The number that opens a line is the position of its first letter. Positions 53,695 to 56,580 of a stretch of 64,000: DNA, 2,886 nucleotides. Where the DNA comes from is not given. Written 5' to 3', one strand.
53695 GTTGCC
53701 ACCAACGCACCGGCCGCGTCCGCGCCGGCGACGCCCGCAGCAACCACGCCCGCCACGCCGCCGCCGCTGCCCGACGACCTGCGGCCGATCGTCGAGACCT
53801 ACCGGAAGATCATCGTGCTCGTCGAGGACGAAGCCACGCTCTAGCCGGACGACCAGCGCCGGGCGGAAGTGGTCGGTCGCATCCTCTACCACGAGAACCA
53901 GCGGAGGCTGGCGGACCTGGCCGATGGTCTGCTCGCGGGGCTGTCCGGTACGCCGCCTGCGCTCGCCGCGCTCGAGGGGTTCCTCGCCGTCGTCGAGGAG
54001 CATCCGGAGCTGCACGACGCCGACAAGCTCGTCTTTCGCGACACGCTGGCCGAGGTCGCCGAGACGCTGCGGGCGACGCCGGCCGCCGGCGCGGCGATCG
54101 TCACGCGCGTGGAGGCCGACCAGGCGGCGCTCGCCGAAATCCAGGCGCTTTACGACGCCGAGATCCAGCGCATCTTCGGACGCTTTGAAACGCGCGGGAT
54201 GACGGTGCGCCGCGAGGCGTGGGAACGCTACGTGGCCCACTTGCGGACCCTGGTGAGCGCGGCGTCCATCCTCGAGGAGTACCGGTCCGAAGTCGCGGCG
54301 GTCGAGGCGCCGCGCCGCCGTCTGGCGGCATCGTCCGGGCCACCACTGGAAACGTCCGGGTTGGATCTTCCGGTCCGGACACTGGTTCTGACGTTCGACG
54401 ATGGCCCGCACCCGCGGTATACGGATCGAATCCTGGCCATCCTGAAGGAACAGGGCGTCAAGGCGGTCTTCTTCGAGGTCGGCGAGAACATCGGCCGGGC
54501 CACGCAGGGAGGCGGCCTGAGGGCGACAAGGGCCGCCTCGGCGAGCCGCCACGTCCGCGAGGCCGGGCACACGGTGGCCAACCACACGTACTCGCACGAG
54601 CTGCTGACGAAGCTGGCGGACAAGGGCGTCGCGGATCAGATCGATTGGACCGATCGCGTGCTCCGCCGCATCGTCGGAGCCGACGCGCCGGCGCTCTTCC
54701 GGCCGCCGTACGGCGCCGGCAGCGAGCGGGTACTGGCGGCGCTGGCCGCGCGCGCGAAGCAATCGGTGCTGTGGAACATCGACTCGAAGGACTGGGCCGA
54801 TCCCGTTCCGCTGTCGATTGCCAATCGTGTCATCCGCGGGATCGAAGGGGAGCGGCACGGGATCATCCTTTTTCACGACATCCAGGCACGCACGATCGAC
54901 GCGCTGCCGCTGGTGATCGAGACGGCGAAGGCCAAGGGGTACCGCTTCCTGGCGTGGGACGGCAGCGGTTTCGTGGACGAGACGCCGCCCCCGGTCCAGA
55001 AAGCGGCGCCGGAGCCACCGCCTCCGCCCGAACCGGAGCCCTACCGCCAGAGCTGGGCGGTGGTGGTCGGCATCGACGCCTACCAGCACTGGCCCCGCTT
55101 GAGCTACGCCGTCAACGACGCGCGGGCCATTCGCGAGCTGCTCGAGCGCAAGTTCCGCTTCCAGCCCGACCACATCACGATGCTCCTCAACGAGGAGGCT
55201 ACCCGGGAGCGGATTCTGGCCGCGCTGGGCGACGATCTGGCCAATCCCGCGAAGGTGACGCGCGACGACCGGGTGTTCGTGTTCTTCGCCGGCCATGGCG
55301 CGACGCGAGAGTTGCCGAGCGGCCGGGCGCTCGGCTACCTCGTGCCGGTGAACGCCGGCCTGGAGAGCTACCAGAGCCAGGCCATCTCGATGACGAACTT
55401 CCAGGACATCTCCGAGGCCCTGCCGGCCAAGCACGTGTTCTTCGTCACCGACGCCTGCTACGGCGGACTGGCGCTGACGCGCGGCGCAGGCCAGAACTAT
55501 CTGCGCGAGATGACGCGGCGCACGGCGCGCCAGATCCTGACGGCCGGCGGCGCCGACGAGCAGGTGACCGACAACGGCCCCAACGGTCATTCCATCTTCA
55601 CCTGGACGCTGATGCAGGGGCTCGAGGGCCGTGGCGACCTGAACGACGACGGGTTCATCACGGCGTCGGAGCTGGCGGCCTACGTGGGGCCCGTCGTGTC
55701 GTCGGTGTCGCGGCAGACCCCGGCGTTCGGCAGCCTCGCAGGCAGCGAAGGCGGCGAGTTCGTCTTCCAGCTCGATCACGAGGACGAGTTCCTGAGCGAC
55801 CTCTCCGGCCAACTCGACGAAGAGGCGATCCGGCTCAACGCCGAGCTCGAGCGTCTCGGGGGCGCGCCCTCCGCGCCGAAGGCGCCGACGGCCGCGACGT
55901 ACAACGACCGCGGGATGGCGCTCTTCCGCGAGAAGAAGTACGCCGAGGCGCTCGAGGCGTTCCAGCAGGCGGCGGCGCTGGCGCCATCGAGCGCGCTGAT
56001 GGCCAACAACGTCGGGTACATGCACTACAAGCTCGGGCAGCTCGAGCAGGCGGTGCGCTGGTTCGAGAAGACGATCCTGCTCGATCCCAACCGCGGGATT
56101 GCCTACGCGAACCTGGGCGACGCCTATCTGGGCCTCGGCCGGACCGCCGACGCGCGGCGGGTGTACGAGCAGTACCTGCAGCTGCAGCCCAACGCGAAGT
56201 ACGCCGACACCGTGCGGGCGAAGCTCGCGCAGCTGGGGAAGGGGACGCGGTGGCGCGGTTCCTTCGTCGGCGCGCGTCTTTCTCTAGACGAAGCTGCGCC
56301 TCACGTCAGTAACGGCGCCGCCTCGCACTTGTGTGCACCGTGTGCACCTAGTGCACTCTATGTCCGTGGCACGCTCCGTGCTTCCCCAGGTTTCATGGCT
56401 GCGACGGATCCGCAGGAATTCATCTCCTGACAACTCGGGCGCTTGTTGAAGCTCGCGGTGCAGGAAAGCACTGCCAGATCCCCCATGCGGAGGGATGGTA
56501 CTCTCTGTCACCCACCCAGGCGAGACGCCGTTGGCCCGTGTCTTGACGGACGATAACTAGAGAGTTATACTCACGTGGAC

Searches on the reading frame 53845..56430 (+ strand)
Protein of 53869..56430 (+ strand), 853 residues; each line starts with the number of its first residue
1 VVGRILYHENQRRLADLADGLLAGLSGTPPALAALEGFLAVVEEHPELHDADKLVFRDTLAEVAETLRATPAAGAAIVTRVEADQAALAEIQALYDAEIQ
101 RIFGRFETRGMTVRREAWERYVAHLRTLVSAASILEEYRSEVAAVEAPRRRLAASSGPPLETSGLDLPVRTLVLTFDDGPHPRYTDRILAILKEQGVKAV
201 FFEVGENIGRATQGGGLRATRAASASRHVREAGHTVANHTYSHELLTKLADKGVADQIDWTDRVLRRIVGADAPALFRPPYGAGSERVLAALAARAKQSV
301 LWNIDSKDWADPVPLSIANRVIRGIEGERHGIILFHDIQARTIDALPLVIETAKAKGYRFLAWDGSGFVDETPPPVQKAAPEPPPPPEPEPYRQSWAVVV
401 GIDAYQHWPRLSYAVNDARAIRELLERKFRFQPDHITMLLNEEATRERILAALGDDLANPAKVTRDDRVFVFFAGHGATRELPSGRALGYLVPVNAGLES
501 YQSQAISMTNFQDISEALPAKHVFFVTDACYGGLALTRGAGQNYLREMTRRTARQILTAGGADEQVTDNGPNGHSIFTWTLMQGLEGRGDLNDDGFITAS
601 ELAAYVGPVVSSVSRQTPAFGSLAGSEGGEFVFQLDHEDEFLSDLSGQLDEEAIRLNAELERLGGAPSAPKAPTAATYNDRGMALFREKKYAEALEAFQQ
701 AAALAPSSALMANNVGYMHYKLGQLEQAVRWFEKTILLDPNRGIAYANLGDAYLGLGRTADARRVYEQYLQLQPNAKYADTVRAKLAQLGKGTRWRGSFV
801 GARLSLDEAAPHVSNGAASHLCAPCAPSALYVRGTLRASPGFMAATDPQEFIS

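Call 3: search_protein_families(library=pfam, proteins=[window:53869-56430:+], max_evalue=0.01)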
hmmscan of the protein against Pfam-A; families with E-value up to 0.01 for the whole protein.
window:53869-56430:+ (853 aa): 18 families
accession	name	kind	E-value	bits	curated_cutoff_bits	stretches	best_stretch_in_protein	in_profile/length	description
PF01522.26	Polysacc_deac_1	-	6.8e-30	104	23.1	1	168-293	5-117/124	Polysaccharide deacetylase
PF07719.23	TPR_2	-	6.9e-20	69.9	27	3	675-707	1-33/34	Tetratricopeptide repeat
PF00515.34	TPR_1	-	1.5e-18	66.1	27.8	3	675-707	1-33/34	Tetratricopeptide repeat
PF00656.27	Peptidase_C14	-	2e-17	64.1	21.4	1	395-590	2-196/233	Caspase domain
PF13424.12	TPR_12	-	4.3e-15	56.1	30.1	3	709-773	3-75/77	Tetratricopeptide repeat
PF13181.12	TPR_8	-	5.3e-14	51.6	25.7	1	745-775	3-33/34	Tetratricopeptide repeat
PF13432.12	TPR_16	-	6e-11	43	32.7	2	680-735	2-57/65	Tetratricopeptide repeat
PF13374.12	TPR_10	-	2.3e-10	40.6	27.5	2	710-736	3-29/42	Tetratricopeptide repeat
PF14559.12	TPR_19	-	5.3e-10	39.9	25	2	722-786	4-68/68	Tetratricopeptide repeat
PF13414.12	TPR_11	-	5.5e-10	39.2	26.8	2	716-757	1-42/42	TPR repeat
PF13371.12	TPR_9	-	1e-09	38.7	35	2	685-745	5-65/73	Tetratricopeptide repeat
PF13174.12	TPR_6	-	1.9e-06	28.6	26.3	0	748-775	5-32/33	Tetratricopeptide repeat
PF13431.12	TPR_17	-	2.6e-06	27.7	24.4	1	732-763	2-33/34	Tetratricopeptide repeat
PF13176.12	TPR_7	-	3.2e-06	27.3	27.9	0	745-770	1-26/36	Tetratricopeptide repeat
PF13428.12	TPR_14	-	3.8e-06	27.5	23.5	1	745-785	3-43/44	Tetratricopeptide repeat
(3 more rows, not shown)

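Call 20: search_solved_structures(query=window:53869-56240:+, max_evalue=0.001, show_alignments=0)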
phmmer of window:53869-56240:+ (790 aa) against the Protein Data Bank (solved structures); distinct sequences matched with E-value up to 0.001: 127 (the best 60 are shown).
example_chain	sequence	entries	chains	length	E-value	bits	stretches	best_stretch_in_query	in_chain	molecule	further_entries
9qhb_A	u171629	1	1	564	3.5e-95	323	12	677-775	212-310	Engineered tetratricopeptide repeat protein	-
8bu0_A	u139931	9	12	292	7.7e-34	120.2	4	677-755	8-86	Consensus tetratricopeptide repeat protein | Crystal structure of an 8-repeat consensus TPR superhelix with Zinc. | Monomer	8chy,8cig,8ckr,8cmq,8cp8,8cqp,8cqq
9qhc_A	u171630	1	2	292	5.8e-31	110.7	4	685-776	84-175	Engineered tetratricopeptide repeat protein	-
7y51_A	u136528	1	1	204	5.1e-28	100.9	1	171-362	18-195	Predicted xylanase/chitin deacetylase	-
7fbw_A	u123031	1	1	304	1.7e-27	99.2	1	171-362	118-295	Predicted xylanase/chitin deacetylase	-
2c1g_A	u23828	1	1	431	1e-26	96.6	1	170-361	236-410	PEPTIDOGLYCAN GLCNAC DEACETYLASE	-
2c1i_A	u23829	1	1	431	5.1e-26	94.3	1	170-361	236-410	PEPTIDOGLYCAN GLCNAC DEACETYLASE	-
5lfz_A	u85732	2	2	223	5e-24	87.8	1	169-364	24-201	ArCE4A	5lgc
5o6y_A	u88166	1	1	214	2.2e-22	82.3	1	172-362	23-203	Peptidoglycan N-acetylglucosamine deacetylase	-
6h8l_A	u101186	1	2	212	7.4e-22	80.6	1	169-361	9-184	Peptidoglycan-N-acetylmuramic acid deacetylase PdaC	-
5jp6_A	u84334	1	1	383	1.5e-21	79.6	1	166-360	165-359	Putative polysaccharide deacetylase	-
5o6y_B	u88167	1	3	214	3.3e-21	78.4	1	172-362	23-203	Peptidoglycan N-acetylglucosamine deacetylase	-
6h8n_A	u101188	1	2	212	5e-21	77.8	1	169-361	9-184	Peptidoglycan-N-acetylmuramic acid deacetylase PdaC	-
4l1g_A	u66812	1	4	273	7.1e-21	77.3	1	172-362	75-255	Peptidoglycan N-acetylglucosamine deacetylase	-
7ax7_A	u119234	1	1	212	2.2e-20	75.7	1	171-362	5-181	Endo-1,4-beta-xylanase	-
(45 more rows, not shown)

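Call 30: find_related_loci(query=A1, collection=genome_contigs, flank=4000)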
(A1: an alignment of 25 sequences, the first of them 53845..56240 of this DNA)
Query A1 (798 aa) in genome_contigs; peptide patterns used: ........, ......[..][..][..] (x = any residue, [..] = any of these).
600 stretches matched a pattern (row limit reached: there are more); 593 encode a relative of the query (tblastn E <= 1e-3); the best 80 are kept; 80 distinct loci.
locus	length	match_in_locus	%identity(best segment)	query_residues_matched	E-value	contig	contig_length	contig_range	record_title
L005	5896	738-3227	55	7-797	0e+0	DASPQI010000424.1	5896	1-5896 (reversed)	MAG TPA_asm: Syntrophales bacterium isolate SMAG_U12195 k141_3079998, whole genome shotgun sequence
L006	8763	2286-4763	53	1-796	0e+0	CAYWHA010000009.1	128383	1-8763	MAG TPA_asm: uncultured Solibacteraceae bacterium isolate binchicken_co3_380 genome assembly, contig: NODE_271_length_12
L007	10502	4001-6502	50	1-798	0e+0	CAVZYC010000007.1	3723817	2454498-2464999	MAG: Candidatus Acidoferrales bacterium isolate MFD01828.bin.1.81 genome assembly, contig: contig_8674, whole genome sho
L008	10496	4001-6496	51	1-798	0e+0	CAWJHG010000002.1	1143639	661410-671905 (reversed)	MAG: Candidatus Acidoferrales bacterium isolate MFD01689.bin.1.7 genome assembly, contig: contig_25172, whole genome sho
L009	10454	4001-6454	46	4-797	0e+0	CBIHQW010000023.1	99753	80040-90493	MAG TPA_asm: Massilia kyonggiensis isolate SRR18156211_binner123_Refined_52 genome assembly, contig: ERZ27336871.176, wh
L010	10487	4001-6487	45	1-797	0e+0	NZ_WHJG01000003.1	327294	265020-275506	Massilia frigida strain CCM 8695 NODE_3_length_327294_cov_7.736654, whole genome shotgun sequence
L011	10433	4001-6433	48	7-797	0e+0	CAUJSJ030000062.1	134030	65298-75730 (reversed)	MAG: uncultured Roseateles sp. isolate 9c715bbf-a9e2-4c31-b35f-bd28e5728fbc genome assembly, contig: contig_62, whole ge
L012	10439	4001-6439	46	1-797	0e+0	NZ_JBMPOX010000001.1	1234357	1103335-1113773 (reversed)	Undibacterium sp. Ji50W NODE_1_length_1234357_cov_18.083465_1, whole genome shotgun sequence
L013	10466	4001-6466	47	1-797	0e+0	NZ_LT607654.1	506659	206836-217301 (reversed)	Janthinobacterium sp. UMAB-56, whole genome shotgun sequence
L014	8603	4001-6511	44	11-795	0e+0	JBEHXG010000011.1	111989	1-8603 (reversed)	MAG: Acidobacteriota bacterium isolate ES1.bin.4 NODE_194_length_111989_cov_6.688685, whole genome shotgun sequence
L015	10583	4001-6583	52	3-797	0e+0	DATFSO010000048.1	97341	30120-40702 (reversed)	MAG TPA_asm: Terracidiphilus sp. isolate SMAG_U9386 k141_626136, whole genome shotgun sequence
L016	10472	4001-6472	46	3-797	0e+0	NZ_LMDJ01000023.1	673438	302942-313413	Massilia sp. Root351 contig_3, whole genome shotgun sequence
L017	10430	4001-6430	45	3-797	0e+0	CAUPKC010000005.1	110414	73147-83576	MAG: uncultured Undibacterium sp. isolate m11-metabat.2 genome assembly, contig: m11-c85, whole genome shotgun sequence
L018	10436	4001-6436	46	3-798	0e+0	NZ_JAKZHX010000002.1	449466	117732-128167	Undibacterium sp. TS12 2, whole genome shotgun sequence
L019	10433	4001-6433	44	3-797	0e+0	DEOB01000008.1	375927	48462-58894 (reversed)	MAG TPA_asm: Stenotrophomonas sp. UBA2629 UBA2629_contig_9, whole genome shotgun sequence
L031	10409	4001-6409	44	10-797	0e+0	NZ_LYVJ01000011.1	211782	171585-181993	Stenotrophomonas maltophilia strain Sm46PAILV contig011, whole genome shotgun sequence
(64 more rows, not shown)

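Call 33: search_protein_families(library=pfam, proteins=[L031:1847-3562:+, L031:6413-7765:+, L031:4001-6409:+], max_evalue=0.001)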
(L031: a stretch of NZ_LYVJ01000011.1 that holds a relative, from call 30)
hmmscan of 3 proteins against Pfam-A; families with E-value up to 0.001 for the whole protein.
L031:1847-3562:+ (571 aa): 2 families
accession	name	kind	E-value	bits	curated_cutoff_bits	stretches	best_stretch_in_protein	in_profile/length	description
PF14849.12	YidC_periplas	-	5.9e-72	243.4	24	1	80-362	1-283/283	YidC periplasmic domain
PF02096.25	60KD_IMP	-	8.4e-62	208.4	35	1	373-552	1-163/163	60Kd inner membrane protein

L031:6413-7765:+ (450 aa): 6 families
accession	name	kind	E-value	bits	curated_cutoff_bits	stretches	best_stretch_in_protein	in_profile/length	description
PF12631.12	MnmE_helical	-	1.1e-50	173.2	40.1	1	126-447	1-211/211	MnmE helical domain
PF10396.14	TrmE_N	-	1.6e-38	131.9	29.8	1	10-123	1-117/117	GTP-binding protein TrmE N-terminus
PF01926.29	MMR_HSR1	-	1.5e-23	83.5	21.9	1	222-310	2-87/113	50S ribosome-binding GTPase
PF02421.24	FeoB_N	-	5.8e-08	32.8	27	1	222-309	3-89/156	Ferrous iron transport protein B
PF00350.29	Dynamin_N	-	4.8e-05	23.9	27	0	223-255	2-33/168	Dynamin family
PF03193.22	RsgA_GTPase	-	0.00085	19.6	30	0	220-279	107-170/174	RsgA GTPase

L031:4001-6409:+ (803 aa): 15 families
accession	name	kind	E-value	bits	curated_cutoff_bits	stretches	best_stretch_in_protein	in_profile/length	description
PF01522.26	Polysacc_deac_1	-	1.2e-25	90.3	23.1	1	161-292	3-122/124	Polysaccharide deacetylase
PF00656.27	Peptidase_C14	-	1e-21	78.1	21.4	1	384-580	2-196/233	Caspase domain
PF07719.23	TPR_2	-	1.2e-18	66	27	3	723-755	1-33/34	Tetratricopeptide repeat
PF13414.12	TPR_11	-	6.4e-16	58.2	26.8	2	696-736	1-41/42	TPR repeat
PF00515.34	TPR_1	-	5.4e-15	54.9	27.8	2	693-722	5-34/34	Tetratricopeptide repeat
PF13432.12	TPR_16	-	2e-13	50.9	32.7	2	694-756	2-64/65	Tetratricopeptide repeat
PF14559.12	TPR_19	-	1.8e-12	47.8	25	2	736-800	4-68/68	Tetratricopeptide repeat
PF13424.12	TPR_12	-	1.2e-10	41.9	30.1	2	722-787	2-75/77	Tetratricopeptide repeat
PF13181.12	TPR_8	-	3.5e-10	39.6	25.7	0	759-789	3-33/34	Tetratricopeptide repeat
PF13431.12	TPR_17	-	1.6e-08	34.6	24.4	0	747-778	3-34/34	Tetratricopeptide repeat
PF13371.12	TPR_9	-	1.7e-08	34.8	35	1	731-801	3-73/73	Tetratricopeptide repeat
PF13428.12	TPR_14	-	1.7e-07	31.7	23.5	0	759-800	3-44/44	Tetratricopeptide repeat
PF13374.12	TPR_10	-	4.8e-06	26.9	27.5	1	723-752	2-31/42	Tetratricopeptide repeat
PF13174.12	TPR_6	-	2e-05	25.4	26.3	0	759-789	2-32/33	Tetratricopeptide repeat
PF01650.23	Peptidase_C13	-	0.0004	20.4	22.8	1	451-521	105-163/258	Peptidase C13 family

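Call 34: search_protein_families(library=ncbifam, proteins=[window:53869-56430:+], max_evalue=0.001)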
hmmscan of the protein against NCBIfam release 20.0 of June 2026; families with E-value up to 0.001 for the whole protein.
window:53869-56430:+ (853 aa): 22 families
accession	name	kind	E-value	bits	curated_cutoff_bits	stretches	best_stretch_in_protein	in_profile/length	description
TIGR02764.1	spore_ybaN_pdaB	equivalog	1.9e-30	106.1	237.4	1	172-361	8-185/191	polysaccharide deacetylase family sporulation protein PdaB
NF045820.1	PgAcgDacpgdA_Strep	equivalog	5.1e-29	101.4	800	1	172-361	270-442/463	peptidoglycan-N-acetylglucosamine deacetylase PgdA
NF045821.1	PgAcgDacpgdA1_Bac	equivalog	2.1e-27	95.7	400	1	173-362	91-270/282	peptidoglycan-N-acetylglucosamine deacetylase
TIGR04243.1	nodulat_NodB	equivalog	2.8e-27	95.5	240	1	170-337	2-156/197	chitooligosaccharide deacetylase NodB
TIGR02884.1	spore_pdaA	equivalog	2.8e-25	89.3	298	1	170-363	37-220/224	delta-lactam-biosynthetic de-N-acetylase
NF045822.1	PgAcgDacpgdA2_Bac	equivalog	7.4e-22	78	400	1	173-364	73-259/274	peptidoglycan-N-acetylglucosamine deacetylase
NF047832.1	caspase_w_EACC1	subfamily_domain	2.3e-21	76.2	140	1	395-607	1-205/211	caspase, EACC1-associated type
TIGR02873.1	spore_ylxY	hypoth_equivalog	7.3e-21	74.6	391.5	1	183-359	98-259/268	probable sporulation protein, polysaccharide deacetylase family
NF047507.1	TPR_BatC_Lepto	exception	5e-11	42.5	175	1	680-779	29-132/214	TPR repeat-containing protein BatC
TIGR02521.1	type_IV_pilW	equivalog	3.3e-09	36.6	154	1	675-787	99-213/234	type IV pilus biogenesis/stability protein PilW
TIGR02917.1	PEP_TPR_lipo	equivalog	4.3e-09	34.8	312.2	1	669-742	257-328/899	XrtA/PEP-CTERM system TPR-repeat protein PrsT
NF040959.1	MamA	equivalog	1.1e-07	31.5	200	1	676-767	106-197/204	magnetosome protein MamA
NF050820.1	PolSacchBiosHfsH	equivalog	2.8e-07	30.5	400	1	168-297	32-156/249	oligosaccharide deacetylase HfsH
TIGR03006.1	pepcterm_polyde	equivalog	2.8e-07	29.9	276.2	1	183-275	34-115/272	XrtA system polysaccharide deacetylase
NF033762.1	social_mot_Tgl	equivalog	9.6e-07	28.4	225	1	689-792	114-220/252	social motility TPR repeat lipoprotein Tgl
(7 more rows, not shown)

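Call 35: search_protein_families(library=padloc, proteins=[window:53869-56430:+], max_evalue=0.001)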
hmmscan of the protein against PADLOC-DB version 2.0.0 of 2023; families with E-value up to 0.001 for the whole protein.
window:53869-56430:+ (853 aa): 1 family
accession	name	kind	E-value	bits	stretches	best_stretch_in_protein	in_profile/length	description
PDLC02987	caspase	-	8.2e-17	59.5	1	394-589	2-130/453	-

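Call 50: predict_structure(alignment_id=A1)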
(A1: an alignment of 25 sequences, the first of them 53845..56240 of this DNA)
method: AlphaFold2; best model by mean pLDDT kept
length: 798 residues; sequences in the alignment: 25
mean_pLDDT: 74.9   pTM: 0.40
mean pLDDT of the five models: 74.9, 69.2, 66.8, 66.5, 64.4
residues with pLDDT >= 90: 186; 70-90: 338; 50-70: 170; < 50: 104
segments of 3 or more residues with pLDDT < 50: 1-8, 149-164, 381-395, 540-561, 569-575, 630-636, 646-657, 672-678
pLDDT, mean of each block of 10 residues (from residue 1): 46 57 67 62 78 71 81 76 79 84 74 61 58 54 54 41 58 87 81 89 92 85 85 89 81 66 85 84 73 73 86 73 83 86 82 91 92 83 39 53 91 78 89 89 94 90 85 86 73 65 80 68 73 70 33 31 54 55 82 77 74 72 56 52 54 45 56 47 91 91 97 96 97 97 96 96 96 97 94 91
secondary structure, 60 per line:
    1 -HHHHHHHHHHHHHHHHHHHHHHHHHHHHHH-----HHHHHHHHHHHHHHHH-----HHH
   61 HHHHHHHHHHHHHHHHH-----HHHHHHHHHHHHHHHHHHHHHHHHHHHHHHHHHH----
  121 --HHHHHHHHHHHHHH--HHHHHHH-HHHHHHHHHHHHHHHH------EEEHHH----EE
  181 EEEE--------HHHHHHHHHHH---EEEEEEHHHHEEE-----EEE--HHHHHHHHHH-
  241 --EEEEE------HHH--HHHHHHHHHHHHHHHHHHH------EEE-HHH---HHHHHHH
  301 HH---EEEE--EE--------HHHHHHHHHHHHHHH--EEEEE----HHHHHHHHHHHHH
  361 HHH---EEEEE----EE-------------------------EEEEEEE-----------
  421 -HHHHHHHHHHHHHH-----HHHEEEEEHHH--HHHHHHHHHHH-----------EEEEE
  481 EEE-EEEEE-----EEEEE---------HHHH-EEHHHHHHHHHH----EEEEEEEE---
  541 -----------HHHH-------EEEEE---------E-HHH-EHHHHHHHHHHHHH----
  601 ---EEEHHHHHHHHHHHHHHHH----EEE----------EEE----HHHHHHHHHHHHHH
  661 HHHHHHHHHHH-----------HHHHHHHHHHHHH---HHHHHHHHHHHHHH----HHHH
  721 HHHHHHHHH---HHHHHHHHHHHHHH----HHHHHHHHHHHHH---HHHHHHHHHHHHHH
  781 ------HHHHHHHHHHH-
elements in order (helices of 4 or more, strands of 3 or more residues): H2-31 H37-52 H58-77 H83-116 H123-136 H139-145 H147-162 E169-171 E179-184 H193-203 E207-212 H213-216 E217-219 E225-227 H230-239 E243-247 H259-277 E284-286 H294-302 E306-309 H322-336 E339-343 H348-363 E367-371 E403-409 H422-435 E444-448 H454-464 E476-483 E485-489 E495-499 H509-512 H516-525 E530-537 H552-555 E563-567 H584-596 E604-606 H607-622 E627-629 E640-642 H647-671 H683-695 H699-712 H717-729 H733-746 H751-763 H767-780 H787-797
